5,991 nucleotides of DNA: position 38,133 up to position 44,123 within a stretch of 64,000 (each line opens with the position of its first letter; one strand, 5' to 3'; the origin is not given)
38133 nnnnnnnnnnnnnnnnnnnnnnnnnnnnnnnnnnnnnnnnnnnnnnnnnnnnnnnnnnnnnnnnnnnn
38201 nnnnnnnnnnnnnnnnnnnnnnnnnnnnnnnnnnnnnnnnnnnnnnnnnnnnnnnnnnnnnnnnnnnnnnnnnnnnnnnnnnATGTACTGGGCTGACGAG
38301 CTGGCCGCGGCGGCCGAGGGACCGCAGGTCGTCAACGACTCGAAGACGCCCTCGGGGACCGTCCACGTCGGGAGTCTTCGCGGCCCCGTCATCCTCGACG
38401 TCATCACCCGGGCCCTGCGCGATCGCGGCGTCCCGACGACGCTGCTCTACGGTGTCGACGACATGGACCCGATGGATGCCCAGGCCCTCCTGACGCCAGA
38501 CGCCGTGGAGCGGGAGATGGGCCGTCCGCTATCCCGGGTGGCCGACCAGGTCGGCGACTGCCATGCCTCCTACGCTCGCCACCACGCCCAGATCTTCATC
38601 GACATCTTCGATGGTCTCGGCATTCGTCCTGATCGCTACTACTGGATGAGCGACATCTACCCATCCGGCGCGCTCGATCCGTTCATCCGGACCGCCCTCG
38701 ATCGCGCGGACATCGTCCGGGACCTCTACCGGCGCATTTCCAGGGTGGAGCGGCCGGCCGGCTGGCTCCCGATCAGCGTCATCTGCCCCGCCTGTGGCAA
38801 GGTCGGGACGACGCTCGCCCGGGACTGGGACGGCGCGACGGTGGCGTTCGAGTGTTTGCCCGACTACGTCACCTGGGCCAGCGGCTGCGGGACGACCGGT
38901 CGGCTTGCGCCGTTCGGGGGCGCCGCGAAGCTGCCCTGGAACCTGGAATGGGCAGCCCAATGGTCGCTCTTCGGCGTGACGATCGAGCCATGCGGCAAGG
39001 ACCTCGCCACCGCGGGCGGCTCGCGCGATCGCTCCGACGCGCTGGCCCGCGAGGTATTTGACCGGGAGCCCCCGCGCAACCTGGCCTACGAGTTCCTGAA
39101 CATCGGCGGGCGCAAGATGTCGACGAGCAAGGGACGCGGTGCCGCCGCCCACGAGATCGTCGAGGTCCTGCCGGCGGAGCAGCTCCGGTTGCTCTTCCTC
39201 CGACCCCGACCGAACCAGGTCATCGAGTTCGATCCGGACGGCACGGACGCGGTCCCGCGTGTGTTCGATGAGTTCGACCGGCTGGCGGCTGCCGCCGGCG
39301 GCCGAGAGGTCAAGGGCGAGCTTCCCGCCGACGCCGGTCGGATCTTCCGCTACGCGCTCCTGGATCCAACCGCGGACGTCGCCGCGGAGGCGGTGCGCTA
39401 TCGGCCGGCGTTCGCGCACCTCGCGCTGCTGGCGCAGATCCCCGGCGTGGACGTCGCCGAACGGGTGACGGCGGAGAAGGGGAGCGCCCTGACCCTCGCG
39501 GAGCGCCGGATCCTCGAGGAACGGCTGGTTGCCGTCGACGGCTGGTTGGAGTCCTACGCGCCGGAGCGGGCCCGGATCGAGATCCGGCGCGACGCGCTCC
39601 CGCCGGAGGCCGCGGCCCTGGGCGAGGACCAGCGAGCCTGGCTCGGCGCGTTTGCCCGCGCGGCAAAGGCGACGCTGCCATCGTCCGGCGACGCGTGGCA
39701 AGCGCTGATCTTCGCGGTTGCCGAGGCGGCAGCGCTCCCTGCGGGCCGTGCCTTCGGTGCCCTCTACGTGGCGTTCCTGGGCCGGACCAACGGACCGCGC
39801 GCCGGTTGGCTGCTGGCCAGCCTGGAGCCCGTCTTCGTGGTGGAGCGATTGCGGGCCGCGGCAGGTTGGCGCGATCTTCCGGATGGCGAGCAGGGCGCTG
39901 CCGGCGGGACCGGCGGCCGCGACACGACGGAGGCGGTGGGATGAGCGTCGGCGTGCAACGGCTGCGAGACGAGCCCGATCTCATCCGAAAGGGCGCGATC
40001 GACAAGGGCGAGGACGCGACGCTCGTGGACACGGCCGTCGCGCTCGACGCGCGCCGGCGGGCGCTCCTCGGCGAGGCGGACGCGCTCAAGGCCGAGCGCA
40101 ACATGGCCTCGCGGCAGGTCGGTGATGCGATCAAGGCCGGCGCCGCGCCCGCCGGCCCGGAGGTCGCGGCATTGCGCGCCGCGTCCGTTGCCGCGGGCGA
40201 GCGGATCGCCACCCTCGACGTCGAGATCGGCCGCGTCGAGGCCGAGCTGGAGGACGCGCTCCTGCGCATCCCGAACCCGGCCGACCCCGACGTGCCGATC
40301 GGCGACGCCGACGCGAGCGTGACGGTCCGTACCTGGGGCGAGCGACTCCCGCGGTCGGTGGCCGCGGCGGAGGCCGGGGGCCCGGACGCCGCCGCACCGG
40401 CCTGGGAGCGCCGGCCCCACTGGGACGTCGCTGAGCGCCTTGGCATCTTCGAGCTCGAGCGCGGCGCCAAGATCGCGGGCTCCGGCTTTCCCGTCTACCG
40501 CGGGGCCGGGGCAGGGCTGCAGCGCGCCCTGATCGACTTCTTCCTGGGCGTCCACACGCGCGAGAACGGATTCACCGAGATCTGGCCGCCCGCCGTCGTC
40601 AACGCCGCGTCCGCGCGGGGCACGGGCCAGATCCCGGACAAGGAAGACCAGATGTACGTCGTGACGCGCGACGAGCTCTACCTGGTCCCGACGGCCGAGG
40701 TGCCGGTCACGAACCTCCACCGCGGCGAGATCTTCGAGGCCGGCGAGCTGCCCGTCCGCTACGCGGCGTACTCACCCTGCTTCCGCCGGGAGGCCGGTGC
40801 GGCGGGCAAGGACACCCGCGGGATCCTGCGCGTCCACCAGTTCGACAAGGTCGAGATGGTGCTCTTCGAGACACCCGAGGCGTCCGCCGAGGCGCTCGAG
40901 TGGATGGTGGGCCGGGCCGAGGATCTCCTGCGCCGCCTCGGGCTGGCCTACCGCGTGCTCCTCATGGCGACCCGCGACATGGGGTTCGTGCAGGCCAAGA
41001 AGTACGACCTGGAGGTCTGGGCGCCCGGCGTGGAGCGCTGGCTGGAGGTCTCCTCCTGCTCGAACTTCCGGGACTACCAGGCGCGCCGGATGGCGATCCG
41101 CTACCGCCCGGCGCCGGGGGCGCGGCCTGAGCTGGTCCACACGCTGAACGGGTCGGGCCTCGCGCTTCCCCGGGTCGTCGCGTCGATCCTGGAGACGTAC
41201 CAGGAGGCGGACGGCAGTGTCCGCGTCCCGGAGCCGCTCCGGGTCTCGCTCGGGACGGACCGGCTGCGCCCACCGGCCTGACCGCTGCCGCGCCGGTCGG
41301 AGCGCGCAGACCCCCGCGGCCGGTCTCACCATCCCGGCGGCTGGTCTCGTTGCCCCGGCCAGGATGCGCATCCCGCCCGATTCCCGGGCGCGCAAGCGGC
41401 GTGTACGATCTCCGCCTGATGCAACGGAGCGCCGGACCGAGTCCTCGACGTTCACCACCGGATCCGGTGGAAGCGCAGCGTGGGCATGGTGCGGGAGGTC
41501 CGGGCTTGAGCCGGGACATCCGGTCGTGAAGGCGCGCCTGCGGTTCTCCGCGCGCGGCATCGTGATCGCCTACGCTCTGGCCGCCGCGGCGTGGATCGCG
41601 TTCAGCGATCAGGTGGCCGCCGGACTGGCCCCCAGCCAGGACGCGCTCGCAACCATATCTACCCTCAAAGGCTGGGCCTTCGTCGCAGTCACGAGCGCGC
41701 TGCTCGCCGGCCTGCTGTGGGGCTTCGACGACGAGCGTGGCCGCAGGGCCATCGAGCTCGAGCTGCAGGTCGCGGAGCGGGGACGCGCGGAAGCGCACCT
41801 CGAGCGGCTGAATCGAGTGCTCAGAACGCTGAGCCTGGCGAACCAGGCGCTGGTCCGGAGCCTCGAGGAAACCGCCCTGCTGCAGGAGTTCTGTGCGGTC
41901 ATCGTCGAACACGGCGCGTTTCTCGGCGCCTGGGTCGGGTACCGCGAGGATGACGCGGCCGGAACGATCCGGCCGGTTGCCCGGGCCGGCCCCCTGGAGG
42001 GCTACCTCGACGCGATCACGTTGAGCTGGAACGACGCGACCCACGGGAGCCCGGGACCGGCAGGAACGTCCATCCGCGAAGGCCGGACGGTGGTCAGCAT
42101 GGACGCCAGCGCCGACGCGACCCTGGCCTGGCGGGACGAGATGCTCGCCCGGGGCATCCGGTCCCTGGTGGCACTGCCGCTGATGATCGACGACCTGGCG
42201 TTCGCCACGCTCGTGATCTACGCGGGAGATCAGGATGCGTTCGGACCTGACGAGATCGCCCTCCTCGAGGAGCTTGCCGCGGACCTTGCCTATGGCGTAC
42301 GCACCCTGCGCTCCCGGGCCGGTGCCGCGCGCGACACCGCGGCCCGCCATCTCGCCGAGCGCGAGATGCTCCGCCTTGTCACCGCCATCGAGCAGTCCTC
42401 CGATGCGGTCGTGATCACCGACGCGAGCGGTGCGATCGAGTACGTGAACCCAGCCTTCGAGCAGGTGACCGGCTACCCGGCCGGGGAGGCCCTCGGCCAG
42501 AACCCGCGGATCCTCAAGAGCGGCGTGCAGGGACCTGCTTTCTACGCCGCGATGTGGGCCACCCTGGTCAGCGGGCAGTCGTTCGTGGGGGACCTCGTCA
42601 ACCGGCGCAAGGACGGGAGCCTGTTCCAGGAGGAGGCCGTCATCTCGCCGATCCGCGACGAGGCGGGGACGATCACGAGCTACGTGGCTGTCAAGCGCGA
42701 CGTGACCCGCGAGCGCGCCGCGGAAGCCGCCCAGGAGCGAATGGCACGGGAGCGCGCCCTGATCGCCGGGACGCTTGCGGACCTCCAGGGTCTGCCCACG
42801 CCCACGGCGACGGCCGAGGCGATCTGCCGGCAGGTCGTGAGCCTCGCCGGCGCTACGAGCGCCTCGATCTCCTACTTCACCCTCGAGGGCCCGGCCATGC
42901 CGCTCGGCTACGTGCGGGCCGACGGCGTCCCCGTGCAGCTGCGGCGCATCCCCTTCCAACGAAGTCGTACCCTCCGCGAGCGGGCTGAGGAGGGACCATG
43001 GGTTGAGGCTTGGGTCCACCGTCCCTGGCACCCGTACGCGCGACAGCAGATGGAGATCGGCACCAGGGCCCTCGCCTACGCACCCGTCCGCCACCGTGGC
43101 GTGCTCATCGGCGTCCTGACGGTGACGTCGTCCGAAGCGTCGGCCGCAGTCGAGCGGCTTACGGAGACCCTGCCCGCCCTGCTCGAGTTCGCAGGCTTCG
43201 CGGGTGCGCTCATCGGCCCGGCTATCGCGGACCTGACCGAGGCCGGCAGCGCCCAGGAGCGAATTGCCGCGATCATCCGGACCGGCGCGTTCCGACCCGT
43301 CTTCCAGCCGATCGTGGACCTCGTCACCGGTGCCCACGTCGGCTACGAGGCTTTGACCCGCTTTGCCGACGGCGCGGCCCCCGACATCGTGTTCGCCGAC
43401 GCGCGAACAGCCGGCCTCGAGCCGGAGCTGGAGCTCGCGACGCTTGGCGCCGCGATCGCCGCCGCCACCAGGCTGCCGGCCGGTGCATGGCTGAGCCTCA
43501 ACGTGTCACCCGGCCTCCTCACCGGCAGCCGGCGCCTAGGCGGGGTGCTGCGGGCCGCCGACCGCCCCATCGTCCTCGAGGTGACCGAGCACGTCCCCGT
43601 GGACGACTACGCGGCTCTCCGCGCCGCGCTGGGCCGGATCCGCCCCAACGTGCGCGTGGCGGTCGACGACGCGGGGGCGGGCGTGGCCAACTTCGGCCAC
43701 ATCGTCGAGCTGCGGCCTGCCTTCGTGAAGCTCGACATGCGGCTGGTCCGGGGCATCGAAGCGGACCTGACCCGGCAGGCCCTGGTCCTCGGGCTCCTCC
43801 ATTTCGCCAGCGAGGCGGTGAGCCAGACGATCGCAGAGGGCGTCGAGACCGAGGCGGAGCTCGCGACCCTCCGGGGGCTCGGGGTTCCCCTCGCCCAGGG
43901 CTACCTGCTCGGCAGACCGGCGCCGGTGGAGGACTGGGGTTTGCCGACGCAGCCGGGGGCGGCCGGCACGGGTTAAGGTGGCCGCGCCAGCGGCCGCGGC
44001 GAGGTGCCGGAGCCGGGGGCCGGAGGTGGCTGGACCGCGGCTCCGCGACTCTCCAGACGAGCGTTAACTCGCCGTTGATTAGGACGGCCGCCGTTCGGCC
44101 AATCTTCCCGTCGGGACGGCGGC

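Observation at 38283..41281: Class I (archaeal-type) lysyl-tRNA synthetase translationally coupled to serS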

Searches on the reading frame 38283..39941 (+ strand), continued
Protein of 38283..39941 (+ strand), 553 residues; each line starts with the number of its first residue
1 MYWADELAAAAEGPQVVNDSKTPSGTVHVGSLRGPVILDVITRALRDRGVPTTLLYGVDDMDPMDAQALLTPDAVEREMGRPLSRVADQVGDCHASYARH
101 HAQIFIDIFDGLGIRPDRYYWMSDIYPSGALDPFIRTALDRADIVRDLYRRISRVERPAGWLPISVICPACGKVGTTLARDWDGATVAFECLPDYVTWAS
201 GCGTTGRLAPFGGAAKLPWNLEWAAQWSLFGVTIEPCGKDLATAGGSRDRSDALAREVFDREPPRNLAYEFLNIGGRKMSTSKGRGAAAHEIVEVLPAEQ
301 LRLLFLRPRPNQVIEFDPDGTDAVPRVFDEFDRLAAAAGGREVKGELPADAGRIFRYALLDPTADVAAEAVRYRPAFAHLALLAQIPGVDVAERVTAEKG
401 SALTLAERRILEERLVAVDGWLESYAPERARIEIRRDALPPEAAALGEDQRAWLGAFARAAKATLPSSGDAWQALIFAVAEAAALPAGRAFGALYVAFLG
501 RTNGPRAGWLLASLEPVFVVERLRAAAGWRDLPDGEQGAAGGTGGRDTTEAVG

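Call 66: find_encoding_contigs(protein=P0130, flank=5000, max_places=3)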
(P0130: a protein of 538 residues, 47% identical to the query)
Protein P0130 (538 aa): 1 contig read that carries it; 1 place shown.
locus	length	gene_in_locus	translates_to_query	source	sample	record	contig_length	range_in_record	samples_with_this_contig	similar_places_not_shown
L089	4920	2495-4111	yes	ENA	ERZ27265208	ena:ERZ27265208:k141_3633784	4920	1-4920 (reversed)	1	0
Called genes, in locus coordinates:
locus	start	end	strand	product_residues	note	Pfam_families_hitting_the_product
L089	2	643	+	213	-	?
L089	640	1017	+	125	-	PF10012:DUF2255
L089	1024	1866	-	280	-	PF00730:HhH-GPD, PF00633:HHH (weak)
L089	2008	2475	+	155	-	PF03449:GreA_GreB_N, PF01272:GreA_GreB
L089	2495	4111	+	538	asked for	PF01921:tRNA-synt_1f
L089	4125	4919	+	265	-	?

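Call 76: list_cluster_members(proteins=[P0146, P0148, P0142, P0138, P0154, P0160, P0143, P0145, P0151, P0153])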
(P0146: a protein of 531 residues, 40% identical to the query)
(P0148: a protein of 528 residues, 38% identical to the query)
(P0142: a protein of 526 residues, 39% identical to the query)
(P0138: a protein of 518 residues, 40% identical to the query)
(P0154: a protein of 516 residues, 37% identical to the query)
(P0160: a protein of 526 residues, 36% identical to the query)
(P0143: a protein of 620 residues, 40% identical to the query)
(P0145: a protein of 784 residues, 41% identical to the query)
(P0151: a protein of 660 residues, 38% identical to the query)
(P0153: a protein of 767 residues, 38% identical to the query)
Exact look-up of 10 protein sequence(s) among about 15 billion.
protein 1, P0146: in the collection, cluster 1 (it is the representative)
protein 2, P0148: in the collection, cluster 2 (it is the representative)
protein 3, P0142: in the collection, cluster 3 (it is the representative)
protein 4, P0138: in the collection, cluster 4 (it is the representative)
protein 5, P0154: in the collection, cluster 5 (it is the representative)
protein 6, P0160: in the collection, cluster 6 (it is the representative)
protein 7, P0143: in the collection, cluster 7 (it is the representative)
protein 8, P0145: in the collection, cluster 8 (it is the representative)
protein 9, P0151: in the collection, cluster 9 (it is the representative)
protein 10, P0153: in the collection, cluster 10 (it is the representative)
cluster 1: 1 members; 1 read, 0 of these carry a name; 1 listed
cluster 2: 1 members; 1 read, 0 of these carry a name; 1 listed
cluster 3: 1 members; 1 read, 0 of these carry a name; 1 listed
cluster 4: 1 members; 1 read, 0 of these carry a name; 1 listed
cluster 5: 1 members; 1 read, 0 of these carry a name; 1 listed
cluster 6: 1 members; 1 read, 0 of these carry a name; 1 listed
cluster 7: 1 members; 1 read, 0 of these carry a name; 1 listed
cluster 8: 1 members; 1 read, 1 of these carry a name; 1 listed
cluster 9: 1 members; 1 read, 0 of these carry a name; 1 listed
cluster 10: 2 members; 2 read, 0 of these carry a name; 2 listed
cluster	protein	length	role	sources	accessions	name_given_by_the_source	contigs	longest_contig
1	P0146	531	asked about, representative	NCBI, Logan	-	-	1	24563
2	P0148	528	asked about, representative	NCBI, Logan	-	-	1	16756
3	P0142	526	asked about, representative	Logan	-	-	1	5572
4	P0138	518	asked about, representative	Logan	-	-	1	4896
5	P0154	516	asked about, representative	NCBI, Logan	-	-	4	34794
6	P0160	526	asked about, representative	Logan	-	-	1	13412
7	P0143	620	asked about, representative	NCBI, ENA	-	-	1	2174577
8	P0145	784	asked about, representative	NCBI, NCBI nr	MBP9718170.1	lysine--tRNA ligase [Candidatus Gracilibacteria bacterium]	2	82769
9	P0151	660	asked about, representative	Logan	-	-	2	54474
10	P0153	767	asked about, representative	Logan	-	-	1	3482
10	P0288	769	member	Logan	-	-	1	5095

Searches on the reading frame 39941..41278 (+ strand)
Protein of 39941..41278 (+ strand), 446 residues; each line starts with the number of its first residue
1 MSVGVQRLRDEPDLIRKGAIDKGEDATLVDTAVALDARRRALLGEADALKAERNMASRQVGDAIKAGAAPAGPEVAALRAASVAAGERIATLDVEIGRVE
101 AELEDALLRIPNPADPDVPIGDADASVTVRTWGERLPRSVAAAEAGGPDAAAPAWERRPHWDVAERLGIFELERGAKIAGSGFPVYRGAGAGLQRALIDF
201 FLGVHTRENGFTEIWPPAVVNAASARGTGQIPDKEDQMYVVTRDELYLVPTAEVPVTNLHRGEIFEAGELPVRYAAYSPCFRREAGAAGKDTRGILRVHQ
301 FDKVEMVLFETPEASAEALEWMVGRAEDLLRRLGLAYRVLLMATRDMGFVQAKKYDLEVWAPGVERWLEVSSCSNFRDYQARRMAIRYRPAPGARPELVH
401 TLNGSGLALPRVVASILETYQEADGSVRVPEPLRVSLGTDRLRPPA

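Call 5: search_protein_families(library=pfam, proteins=[window:39941-41278:+], max_evalue=0.01)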
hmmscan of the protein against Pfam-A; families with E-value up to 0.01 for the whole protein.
window:39941-41278:+ (446 aa): 2 families
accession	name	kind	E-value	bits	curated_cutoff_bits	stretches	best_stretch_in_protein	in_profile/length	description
PF00587.30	tRNA-synt_2b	-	7.5e-37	127.5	29.3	1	243-420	8-179/179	tRNA synthetase class II core domain (G, H, P, S and T)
PF02403.27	Seryl_tRNA_N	-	2.9e-19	69.7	28.2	1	6-112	5-106/108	Seryl-tRNA synthetase N-terminal domain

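Call 6: search_protein_families(library=ncbifam, proteins=[window:39941-41278:+], max_evalue=0.01)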
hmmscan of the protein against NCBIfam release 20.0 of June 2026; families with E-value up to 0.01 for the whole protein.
window:39941-41278:+ (446 aa): 5 families
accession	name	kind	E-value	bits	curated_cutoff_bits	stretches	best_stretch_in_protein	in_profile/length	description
TIGR00414.1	serS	equivalog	3.9e-128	428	301.65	1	6-434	5-415/418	serine--tRNA ligase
TIGR00418.1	thrS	equivalog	2.2e-09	36.8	383.65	1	157-346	170-358/565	threonine--tRNA ligase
TIGR00415.1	serS_MJ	equivalog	1.4e-05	23.8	489.55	1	242-339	304-398/518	serine--tRNA ligase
NF002120.0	PRK00960.1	equivalog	0.00011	21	611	1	256-372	321-448/518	serine--tRNA ligase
NF003211.1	PRK04173.1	equivalog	0.00047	19.1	312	1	292-380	206-297/454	glycine--tRNA ligase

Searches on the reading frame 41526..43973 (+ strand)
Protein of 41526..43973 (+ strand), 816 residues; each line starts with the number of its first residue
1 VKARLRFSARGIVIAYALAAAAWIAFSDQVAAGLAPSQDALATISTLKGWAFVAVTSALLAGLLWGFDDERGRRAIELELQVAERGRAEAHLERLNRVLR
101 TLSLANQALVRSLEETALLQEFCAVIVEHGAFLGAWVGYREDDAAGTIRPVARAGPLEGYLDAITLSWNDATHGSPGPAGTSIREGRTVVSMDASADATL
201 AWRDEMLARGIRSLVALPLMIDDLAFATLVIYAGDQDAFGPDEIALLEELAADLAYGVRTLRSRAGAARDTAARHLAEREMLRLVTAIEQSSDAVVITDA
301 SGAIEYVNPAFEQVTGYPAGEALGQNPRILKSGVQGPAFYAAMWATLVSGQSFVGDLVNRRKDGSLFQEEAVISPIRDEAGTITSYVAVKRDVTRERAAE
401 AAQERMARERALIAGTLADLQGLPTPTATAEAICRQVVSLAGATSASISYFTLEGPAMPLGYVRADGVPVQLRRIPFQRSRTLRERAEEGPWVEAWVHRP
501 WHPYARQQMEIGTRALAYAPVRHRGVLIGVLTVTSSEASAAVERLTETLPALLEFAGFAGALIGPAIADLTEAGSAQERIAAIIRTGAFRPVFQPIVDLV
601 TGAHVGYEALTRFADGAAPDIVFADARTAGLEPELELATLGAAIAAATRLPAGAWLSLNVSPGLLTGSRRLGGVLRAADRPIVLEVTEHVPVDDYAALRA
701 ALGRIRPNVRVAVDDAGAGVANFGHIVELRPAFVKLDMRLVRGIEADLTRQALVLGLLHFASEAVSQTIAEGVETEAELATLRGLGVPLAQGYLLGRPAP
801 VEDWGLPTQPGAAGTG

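Call 30: search_protein_families(library=pfam, proteins=[window:41526-43973:+], max_evalue=0.0001)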
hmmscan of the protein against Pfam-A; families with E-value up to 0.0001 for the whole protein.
window:41526-43973:+ (816 aa): 8 families
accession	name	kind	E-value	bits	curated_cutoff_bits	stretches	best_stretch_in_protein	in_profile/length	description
PF00563.25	EAL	-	7.9e-41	140.4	31.3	1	584-798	8-236/236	EAL domain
PF13185.12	GAF_2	-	1.2e-19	71.3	28.6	1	113-255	2-132/136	GAF domain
PF13426.13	PAS_9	-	7.2e-17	62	27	1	292-394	1-102/103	PAS domain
PF00989.32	PAS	-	1.9e-15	57.3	22.6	1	283-393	2-113/113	PAS fold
PF01590.32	GAF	-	7.7e-15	56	22.4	1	162-255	35-130/133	GAF domain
PF08448.16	PAS_4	-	2.2e-10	41.2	23.1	1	289-397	2-109/110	PAS fold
PF13188.13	PAS_8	-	4e-08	33.3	21.8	1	283-324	2-44/65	PAS domain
PF08447.18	PAS_3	-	2.9e-07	31.1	25.6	1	305-389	2-88/89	PAS fold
